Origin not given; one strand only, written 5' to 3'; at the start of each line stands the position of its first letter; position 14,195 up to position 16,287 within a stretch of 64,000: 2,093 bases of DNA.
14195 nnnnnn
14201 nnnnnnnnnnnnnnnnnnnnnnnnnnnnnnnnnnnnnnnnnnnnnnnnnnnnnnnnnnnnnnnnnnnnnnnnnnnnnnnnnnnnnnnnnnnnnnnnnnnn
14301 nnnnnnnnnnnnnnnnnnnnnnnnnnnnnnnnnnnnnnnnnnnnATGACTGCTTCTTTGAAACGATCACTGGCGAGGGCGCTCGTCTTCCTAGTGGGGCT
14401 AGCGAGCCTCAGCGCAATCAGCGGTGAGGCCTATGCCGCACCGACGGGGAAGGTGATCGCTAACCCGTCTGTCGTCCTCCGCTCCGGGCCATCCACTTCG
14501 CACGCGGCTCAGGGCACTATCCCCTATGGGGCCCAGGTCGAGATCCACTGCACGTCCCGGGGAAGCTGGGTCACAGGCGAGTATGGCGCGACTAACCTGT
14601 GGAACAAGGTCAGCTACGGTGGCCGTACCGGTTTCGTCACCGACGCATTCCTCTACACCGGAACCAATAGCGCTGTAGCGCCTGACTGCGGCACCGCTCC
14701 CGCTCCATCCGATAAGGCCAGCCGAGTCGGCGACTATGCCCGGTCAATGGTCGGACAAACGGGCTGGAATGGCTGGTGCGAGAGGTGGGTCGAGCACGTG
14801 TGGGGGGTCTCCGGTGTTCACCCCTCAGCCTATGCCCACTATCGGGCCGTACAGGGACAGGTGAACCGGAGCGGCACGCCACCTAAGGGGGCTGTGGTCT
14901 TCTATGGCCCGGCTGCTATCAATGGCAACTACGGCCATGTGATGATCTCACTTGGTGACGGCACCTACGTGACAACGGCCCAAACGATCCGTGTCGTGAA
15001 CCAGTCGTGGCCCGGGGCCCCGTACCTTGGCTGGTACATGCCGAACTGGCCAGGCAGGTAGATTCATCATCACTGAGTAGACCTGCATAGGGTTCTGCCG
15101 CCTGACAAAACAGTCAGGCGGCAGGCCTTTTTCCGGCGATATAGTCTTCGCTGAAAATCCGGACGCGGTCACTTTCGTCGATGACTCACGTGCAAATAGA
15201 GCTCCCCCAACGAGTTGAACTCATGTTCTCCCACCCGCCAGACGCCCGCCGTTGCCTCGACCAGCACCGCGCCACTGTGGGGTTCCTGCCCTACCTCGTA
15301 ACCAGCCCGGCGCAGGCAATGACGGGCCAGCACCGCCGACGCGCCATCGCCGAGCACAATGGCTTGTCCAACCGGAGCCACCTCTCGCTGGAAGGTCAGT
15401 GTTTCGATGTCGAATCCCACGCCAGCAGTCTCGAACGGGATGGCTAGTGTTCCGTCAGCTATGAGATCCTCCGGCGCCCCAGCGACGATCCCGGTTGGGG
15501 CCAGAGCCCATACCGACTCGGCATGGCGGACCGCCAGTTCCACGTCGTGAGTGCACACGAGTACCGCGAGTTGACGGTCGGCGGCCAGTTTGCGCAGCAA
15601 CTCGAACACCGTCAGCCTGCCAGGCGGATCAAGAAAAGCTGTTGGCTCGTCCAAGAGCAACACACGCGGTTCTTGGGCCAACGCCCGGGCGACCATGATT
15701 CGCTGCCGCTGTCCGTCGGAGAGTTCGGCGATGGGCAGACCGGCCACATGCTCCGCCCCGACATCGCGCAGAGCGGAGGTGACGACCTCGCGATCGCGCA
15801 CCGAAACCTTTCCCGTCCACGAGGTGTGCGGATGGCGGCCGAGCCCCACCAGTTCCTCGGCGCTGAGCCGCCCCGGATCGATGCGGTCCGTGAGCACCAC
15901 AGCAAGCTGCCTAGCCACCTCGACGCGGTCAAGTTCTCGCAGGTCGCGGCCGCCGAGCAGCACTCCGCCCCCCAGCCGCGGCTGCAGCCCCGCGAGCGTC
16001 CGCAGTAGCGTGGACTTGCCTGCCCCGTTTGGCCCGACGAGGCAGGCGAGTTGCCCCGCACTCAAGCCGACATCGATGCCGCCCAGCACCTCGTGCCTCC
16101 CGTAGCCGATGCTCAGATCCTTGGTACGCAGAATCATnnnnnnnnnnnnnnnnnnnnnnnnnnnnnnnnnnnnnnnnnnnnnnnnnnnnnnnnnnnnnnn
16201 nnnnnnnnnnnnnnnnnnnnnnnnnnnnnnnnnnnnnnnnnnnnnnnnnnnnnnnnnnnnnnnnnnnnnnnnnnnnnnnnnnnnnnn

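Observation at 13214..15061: Candidate transmembrane one-component regulator paired with a secreted cell-wall hydrolase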

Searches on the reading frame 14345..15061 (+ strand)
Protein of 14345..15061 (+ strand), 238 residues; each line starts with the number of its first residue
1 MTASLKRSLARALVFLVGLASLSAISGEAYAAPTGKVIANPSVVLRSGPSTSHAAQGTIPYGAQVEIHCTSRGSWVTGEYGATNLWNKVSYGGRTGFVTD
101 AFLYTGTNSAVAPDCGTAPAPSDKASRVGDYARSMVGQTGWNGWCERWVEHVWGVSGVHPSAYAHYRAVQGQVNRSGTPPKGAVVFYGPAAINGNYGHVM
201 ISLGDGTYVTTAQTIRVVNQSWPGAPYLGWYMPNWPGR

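Call 3: search_protein_families(library=pfam, proteins=[window:14345-15061:+], max_evalue=1)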
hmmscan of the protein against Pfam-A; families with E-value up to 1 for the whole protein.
window:14345-15061:+ (238 aa): 3 families
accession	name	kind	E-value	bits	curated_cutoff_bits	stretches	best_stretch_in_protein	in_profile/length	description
PF08239.17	SH3_3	-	8e-10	39.2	27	1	43-102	3-52/54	Bacterial SH3 domain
PF00877.26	NLPC_P60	-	0.001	19.4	23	1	158-220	31-88/105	NlpC/P60 family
PF02119.21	FlgI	-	0.16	11.3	25.3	1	20-69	103-155/343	Flagellar P-ring protein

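Call 4: search_protein_families(library=ncbifam, proteins=[window:14345-15061:+], max_evalue=1)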
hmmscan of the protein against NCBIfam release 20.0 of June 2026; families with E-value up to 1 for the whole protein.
window:14345-15061:+ (238 aa): 4 families
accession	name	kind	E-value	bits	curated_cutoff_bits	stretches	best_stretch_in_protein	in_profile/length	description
NF038016.1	sporang_Gsm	equivalog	4.4e-10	39.4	240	1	44-122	2-77/316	sporangiospore maturation cell wall hydrolase GsmA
NF040678.1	EntFM_CwpFM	equivalog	0.0017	17.5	720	1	81-117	95-131/430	enterotoxin EntFM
NF003676.1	PRK05303.1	subfamily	0.14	11.1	300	1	20-68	102-152/344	flagellar basal body P-ring protein FlgI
TIGR04211.1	SH3_and_anchor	equivalog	0.26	10.9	65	1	42-75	7-40/198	TIGR04211 family SH3 domain-containing protein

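Call 10: find_homologous_proteins(query=window:14345-15061:+, max_evalue=0.001)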
Query window:14345-15061:+ (238 aa): 19 proteins with E <= 0.001 among 641 candidates.
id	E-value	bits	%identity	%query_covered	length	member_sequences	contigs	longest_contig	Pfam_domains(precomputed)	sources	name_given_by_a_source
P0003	1.8e-90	321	62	99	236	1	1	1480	PF08239.18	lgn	-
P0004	8.9e-77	276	58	97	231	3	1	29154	PF08239.18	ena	-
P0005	1.9e-74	269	54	97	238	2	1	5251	PF08239.18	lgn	-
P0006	2.3e-73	265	55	91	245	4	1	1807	PF08239.18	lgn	-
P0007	7.1e-73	263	53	99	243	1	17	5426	PF08239.18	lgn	-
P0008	2.7e-67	245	52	98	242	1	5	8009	PF08239.18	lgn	-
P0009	2.8e-64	235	55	87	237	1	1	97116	-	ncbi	-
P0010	7.0e-50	188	44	98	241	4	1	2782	PF08239.18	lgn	-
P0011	2.5e-49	186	45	98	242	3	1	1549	-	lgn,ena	-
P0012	3.6e-35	140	41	81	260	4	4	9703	PF05257.23,PF08239.18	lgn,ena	-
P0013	4.1e-35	140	41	98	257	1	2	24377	PF08239.18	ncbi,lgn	-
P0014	5.3e-35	139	41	83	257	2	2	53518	PF08239.18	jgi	jgi:Bacterial SH3 domain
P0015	8.6e-29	119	36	98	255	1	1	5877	-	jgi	jgi:hypothetical protein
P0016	3.9e-27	114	35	98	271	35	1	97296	-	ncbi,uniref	ncbi:hypothetical protein AB0B27_13415 [Micromonospora rifamycinica]|uniref:hypothetical protein n=1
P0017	5.3e-26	110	34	98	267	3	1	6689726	-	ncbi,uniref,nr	ncbi:hypothetical protein [Plantactinospora sp. KBS50]|uniref:hypothetical protein n=1 Tax=Plantacti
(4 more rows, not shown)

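Call 11: find_encoding_contigs(protein=P0009, flank=6000, max_places=3)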
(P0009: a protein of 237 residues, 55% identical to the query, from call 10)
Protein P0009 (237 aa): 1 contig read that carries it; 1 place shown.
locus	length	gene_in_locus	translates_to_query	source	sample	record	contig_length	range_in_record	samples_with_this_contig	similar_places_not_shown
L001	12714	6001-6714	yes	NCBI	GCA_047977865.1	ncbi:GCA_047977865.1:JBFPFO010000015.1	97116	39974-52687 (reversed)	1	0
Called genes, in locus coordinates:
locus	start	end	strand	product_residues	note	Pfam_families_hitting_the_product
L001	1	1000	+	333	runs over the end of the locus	PF00535:Glycos_transf_2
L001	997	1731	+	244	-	PF01522:Polysacc_deac_1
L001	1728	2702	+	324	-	PF13641:Glyco_tranf_2_3 (weak), PF00535:Glycos_transf_2 (faint)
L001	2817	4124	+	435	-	PF00266:Aminotran_5, PF01041:DegT_DnrJ_EryC1, PF01053:Cys_Met_Meta_PP (weak)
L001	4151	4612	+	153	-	PF01592:NifU_N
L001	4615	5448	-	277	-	PF10901:DUF2690 (weak)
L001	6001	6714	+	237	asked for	-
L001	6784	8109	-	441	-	PF06965:Na_H_antiport_1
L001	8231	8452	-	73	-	PF26606:SCO4848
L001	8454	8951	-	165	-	PF10698:DUF2505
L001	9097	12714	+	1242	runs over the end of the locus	PF17757:UvrB_inter, PF22590:Cas3-like_C_2 (faint), PF02559:CarD_TRCF_RID, PF00270:DEAD, PF04851:ResIII, PF00271:Helicase_C, PF03461:TRCF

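Call 12: find_encoding_contigs(protein=P0004, flank=6000, max_places=3)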
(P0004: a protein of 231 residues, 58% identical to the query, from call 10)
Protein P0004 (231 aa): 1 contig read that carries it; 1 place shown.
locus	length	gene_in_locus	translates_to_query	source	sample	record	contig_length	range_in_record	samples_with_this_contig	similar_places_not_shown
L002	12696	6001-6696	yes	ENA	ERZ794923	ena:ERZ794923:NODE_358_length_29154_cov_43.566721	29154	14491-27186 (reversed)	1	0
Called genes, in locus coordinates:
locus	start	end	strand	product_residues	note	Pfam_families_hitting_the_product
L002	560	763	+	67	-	-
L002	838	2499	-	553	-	PF19814:DUF6297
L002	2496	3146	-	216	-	PF02463:SMC_N (faint), PF00005:ABC_tran, PF13401:AAA_22 (weak), PF13304:AAA_21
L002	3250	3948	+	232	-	PF01209:Ubie_methyltran, PF13489:Methyltransf_23, PF13649:Methyltransf_25, PF13847:Methyltransf_31, PF08241:Methyltransf_11, PF08242:Methyltransf_12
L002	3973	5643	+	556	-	PF13482:RNase_H_2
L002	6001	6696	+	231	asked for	PF08239:SH3_3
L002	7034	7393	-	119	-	PF02452:PemK_toxin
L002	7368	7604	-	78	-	-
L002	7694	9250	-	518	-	PF02776:TPP_enzyme_N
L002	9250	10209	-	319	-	PF18374:Enolase_like_N, PF13378:MR_MLE_C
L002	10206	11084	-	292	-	PF01040:UbiA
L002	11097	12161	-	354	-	PF00501:AMP-binding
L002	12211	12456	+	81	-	PF13396:PLDc_N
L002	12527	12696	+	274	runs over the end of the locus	PF00483:NTP_transferase, PF12804:NTP_transf_3 (weak)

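Call 17: find_related_loci(query=A1, collection=genome_contigs, flank=5000)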
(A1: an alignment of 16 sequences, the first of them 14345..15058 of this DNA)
Query A1 (238 aa) in genome_contigs; peptide patterns used: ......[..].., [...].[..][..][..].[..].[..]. (x = any residue, [..] = any of these).
38 stretches matched a pattern; 19 encode a relative of the query (tblastn E <= 1e-3); 18 distinct loci.
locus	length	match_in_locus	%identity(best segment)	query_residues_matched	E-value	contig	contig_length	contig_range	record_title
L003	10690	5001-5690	59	7-238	2e-76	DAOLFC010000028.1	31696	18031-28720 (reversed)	MAG TPA_asm: Arachnia sp. isolate AMR_MDS_0196 NODE_230_length_31696_cov_40.183970, whole genome shotgun sequence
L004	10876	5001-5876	55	31-238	2e-65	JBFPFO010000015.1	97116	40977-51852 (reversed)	Curtobacterium sp. LFS079 contig00015, whole genome shotgun sequence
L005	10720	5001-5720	44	6-238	3e-54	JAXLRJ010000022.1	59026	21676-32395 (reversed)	MAG: Acidimicrobiales bacterium isolate STL-ACT6 C2.144.fa-22, whole genome shotgun sequence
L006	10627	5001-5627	59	29-234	3e-78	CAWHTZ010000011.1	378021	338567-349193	MAG: uncultured Actinomycetota bacterium isolate MFD05684.bin.2.166 genome assembly, contig: contig_49944, whole genome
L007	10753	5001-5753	36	1-238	1e-36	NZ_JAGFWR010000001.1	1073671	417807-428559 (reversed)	Micromonospora antibiotica strain MMS20-R2-23 contig1, whole genome shotgun sequence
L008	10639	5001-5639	39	43-238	6e-35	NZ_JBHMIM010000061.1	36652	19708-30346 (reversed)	Micromonospora sp. LOL_023 contig00061, whole genome shotgun sequence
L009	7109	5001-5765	35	4-238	1e-34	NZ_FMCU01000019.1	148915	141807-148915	Micromonospora matsumotoense strain DSM 44100, whole genome shotgun sequence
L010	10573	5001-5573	38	62-238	6e-34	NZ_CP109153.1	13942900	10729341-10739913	Dactylosporangium sp. NBC_01737 chromosome, complete genome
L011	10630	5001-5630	36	43-238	8e-34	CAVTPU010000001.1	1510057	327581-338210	MAG: uncultured Actinomycetota bacterium isolate MFD00905.bin.2.184 genome assembly, contig: contig_15178, whole genome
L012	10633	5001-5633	37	43-238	3e-33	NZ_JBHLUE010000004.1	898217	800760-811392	Plantactinospora siamensis strain TBRC 2205 GCM70007126_33, whole genome shotgun sequence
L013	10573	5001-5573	37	62-238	1e-32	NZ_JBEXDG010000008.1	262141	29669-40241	Dactylosporangium sp. NPDC005555 NPDC005555_21_G2.ctg-0008, whole genome shotgun sequence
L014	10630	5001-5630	36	43-235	6e-31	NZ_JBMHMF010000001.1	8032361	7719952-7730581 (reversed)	Solwaraspora sp. WMMB335 tig00000001, whole genome shotgun sequence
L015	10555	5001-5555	39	69-238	1e-28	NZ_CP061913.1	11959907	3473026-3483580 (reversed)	Dactylosporangium vinaceum strain NRRL B-16297 chromosome, complete genome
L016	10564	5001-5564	35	62-238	7e-29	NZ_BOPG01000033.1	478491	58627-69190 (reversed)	Virgisporangium aurantiacum strain NBRC 16421 sequence033, whole genome shotgun sequence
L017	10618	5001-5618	32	36-238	7e-24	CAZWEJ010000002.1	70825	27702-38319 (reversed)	MAG TPA_asm: uncultured Candidatus Saccharimonadales bacterium isolate SRP133034_co1_271 genome assembly, contig: NODE_1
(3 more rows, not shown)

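Call 48: search_solved_structures(query=A1, max_evalue=0.01, show_alignments=1)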
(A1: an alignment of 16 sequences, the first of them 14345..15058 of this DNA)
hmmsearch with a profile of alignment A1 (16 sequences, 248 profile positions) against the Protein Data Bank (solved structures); distinct sequences matched with E-value up to 0.01: 11.
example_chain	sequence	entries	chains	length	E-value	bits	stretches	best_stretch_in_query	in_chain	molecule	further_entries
8b2s_A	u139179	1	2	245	1.2e-14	57.6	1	48-129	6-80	GH24 family muramidase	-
8b2f_A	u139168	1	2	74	2.4e-14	56.6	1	48-123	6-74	SH3-like cell wall binding domain-containing protein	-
8b2h_A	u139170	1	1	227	5.7e-14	55.3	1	47-148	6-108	SH3b domain-containing protein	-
8b2g_A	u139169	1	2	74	1.7e-13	53.8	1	44-121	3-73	SH3b domain-containing protein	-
2kq8_A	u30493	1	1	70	7.4e-05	25.5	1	41-109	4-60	Cell wall hydrolase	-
2kyb_A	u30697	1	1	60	0.00022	23.9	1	38-108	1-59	Mannosyl-glycoprotein endo-beta-N-acetylglucosaminidase domain protein, possible enterotox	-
2krs_A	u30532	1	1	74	0.0004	23.1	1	41-113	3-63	Probable enterotoxin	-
2kt8_A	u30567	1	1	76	0.00041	23.1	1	39-109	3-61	Probable surface protein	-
4krt_A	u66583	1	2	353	0.00059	22.5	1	45-110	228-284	Autolytic lysozyme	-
8wt3_A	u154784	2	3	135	0.0097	18.6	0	150-229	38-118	Peptidoglycan DL-endopeptidase CwlO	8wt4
23tz_A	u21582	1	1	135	0.0097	18.5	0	150-229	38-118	Peptidoglycan DL-endopeptidase CwlO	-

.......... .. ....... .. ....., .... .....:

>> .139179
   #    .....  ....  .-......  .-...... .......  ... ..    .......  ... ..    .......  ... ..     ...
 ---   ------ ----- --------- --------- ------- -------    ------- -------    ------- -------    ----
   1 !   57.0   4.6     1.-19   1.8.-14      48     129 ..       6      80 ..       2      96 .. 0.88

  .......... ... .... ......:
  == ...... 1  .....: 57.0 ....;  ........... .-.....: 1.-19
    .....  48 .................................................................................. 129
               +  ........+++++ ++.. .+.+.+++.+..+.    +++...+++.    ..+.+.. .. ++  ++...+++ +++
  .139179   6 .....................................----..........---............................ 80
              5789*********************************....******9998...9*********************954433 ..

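Call 61: find_encoding_contigs(protein=P0014, flank=4000, max_places=2)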
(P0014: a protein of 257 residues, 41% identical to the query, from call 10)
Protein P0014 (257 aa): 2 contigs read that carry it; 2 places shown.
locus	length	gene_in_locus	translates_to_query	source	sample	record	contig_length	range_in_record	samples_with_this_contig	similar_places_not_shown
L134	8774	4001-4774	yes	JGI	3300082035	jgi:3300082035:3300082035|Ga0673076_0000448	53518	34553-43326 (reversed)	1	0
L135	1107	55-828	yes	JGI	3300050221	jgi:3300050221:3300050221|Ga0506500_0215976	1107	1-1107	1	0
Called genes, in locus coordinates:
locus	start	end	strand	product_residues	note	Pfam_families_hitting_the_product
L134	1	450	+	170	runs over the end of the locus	-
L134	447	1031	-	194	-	PF05331:DUF742 (weak), PF01022:HTH_5, PF12840:HTH_20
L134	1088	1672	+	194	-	PF01738:DLH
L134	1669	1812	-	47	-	PF08031:BBE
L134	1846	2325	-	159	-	PF04191:PEMT, PF04140:ICMT (weak)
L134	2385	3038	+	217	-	PF00440:TetR_N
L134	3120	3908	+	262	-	PF01381:HTH_3, PF12844:HTH_19 (weak), PF13560:HTH_31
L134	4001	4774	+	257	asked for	PF08239:SH3_3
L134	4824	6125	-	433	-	PF26965:MimR_N, PF01590:GAF, PF00196:GerE, PF07730:HisKA_3 (weak)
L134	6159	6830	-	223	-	PF01625:PMSR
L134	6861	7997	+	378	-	PF01053:Cys_Met_Meta_PP, PF01212:Beta_elim_lyase (weak), PF00155:Aminotran_1_2 (weak)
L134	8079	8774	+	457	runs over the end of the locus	PF01425:Amidase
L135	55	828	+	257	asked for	PF08239:SH3_3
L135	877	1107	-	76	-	?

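Call 62: find_encoding_contigs(protein=P0016, flank=4000, max_places=2)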
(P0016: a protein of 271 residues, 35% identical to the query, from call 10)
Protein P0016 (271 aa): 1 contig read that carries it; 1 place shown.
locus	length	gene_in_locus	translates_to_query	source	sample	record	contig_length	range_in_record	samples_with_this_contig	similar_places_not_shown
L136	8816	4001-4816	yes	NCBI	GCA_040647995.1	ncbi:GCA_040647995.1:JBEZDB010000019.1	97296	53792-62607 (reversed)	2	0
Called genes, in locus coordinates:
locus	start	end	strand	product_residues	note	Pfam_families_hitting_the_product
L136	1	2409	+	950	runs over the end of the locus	-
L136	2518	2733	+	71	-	-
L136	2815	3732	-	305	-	PF10901:DUF2690 (weak)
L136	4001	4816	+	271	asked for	-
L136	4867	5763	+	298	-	PF18896:SLT_3, PF01464:SLT (faint)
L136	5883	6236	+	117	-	-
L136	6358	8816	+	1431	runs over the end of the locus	PF02985:HEAT (faint), PF13513:HEAT_EZ (faint), PF05729:NACHT, PF01602:Adaptin_N (faint), PF13646:HEAT_2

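Call 72: find_encoding_contigs(protein=P0013, flank=4000, max_places=2)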
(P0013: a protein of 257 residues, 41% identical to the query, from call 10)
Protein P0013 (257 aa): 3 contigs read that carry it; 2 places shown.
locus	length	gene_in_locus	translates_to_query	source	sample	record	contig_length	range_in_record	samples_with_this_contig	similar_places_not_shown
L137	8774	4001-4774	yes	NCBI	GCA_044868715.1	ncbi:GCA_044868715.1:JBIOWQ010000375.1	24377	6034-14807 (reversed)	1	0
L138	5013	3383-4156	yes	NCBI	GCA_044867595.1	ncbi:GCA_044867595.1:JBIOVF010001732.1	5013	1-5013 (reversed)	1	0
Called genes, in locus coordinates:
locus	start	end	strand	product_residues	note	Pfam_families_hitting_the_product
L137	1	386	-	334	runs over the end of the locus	PF00356:LacI, PF00532:Peripla_BP_1, PF13407:Peripla_BP_4, PF13377:Peripla_BP_3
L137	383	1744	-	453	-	PF01979:Amidohydro_1 (faint), PF07969:Amidohydro_3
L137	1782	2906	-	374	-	PF00890:FAD_binding_2 (weak), PF01266:DAO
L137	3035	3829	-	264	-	PF01381:HTH_3, PF12844:HTH_19 (weak), PF13560:HTH_31, PF10901:DUF2690 (weak)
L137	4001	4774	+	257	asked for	PF08239:SH3_3 (weak)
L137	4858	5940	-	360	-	-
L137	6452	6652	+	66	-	PF09489:CbtB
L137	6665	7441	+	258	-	PF09490:CbtA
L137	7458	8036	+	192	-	PF00300:His_Phos_1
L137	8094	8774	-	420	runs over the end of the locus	PF00561:Abhydrolase_1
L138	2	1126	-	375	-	?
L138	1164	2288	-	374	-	PF00890:FAD_binding_2 (weak), PF01266:DAO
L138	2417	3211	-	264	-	PF01381:HTH_3, PF12844:HTH_19 (weak), PF13560:HTH_31, PF10901:DUF2690 (weak)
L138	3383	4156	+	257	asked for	PF08239:SH3_3 (weak)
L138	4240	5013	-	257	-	?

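Call 73: find_encoding_contigs(protein=P0008, flank=4000, max_places=2)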
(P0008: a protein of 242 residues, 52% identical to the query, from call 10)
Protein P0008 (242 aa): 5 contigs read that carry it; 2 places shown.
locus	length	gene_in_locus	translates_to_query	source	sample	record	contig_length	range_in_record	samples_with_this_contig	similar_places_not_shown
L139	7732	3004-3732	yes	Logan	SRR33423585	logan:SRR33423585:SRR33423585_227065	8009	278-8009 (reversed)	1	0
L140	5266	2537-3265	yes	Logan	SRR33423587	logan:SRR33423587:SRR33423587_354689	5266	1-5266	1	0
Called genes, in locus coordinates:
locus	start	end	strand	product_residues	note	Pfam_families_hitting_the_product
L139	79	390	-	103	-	-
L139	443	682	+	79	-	-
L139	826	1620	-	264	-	-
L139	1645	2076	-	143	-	PF10825:DUF2752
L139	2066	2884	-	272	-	-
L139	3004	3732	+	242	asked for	PF08239:SH3_3 (weak)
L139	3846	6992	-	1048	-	PF20703:nSTAND1, PF24807:WD40_CDC20-Fz, PF23381:Beta-prop_IFT122_1st, PF25174:Beta-prop_THOC3, PF25173:Beta-prop_WDR3_1st, PF23381:Beta-prop_IFT122_1st, PF24807:WD40_CDC20-Fz, PF25173:Beta-prop_WDR3_1st, +19 more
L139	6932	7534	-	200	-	PF13560:HTH_31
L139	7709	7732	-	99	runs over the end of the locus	?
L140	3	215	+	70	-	?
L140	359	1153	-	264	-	-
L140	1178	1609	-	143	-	PF10825:DUF2752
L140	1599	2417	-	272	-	-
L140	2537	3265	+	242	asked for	PF08239:SH3_3 (weak)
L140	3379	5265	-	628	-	?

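Call 96: search_protein_families(library=pfam, proteins=[L139:2066-2881:-, L005:5734-6486:+], max_evalue=0.01)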
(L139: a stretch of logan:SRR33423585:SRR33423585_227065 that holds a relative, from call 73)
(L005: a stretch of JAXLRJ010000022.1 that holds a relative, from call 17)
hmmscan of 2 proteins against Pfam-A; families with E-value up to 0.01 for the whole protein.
L139:2066-2881:- (271 aa): 0 families

L005:5734-6486:+ (251 aa): 1 family
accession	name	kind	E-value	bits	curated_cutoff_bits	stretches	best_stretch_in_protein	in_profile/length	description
PF04542.20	Sigma70_r2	-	1.6e-09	37.9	24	1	86-151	2-69/71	Sigma-70 region 2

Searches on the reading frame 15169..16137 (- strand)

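Call 3: search_protein_families(library=pfam, proteins=[window:15169-16137:-], max_evalue=1)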
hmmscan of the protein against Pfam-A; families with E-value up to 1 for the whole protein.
window:15169-16137:- (322 aa): 21 families
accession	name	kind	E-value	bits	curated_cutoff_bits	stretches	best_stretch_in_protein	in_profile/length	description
PF00005.33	ABC_tran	-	4.2e-28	99.1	25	1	20-167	3-137/137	ABC transporter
PF13304.12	AAA_21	-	7.8e-15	56.2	27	2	117-201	219-302/304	AAA domain, putative AbiEii toxin, Type IV TA system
PF13401.12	AAA_22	-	1.8e-05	25.5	27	1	29-195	6-121/130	AAA domain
PF02463.25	SMC_N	-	5.4e-05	23.2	40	2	29-47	25-43/220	RecF/RecN/SMC N terminal domain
PF13191.12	AAA_16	-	8.6e-05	23.5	32.6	1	28-166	24-142/167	AAA ATPase domain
PF20703.3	nSTAND1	-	0.00071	19.7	27.1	1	9-137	14-95/379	Novel STAND NTPase 1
PF13175.12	AAA_15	-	0.0037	17.4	32.1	1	30-48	25-43/374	AAA ATPase domain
PF13604.12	AAA_30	-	0.0047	17.1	27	1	27-60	17-50/191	AAA domain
PF13476.12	AAA_23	-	0.0049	18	27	1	29-47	20-38/201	AAA domain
PF13671.12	AAA_33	-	0.0084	16.9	27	1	31-53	2-24/143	AAA domain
PF13555.12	AAA_29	-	0.0091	16.2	27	1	30-45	24-39/61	P-loop containing region of AAA domain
PF03193.22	RsgA_GTPase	-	0.012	15.9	30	1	27-50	105-128/174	RsgA GTPase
PF13514.12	AAA_27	-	0.018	15.1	22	1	27-50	25-48/206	AAA domain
PF13521.12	AAA_28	-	0.026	15.2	27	1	32-50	3-21/164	AAA domain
PF00004.35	AAA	-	0.056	14.3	21.2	1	32-50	2-20/131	ATPase family associated with various cellular activities (AAA)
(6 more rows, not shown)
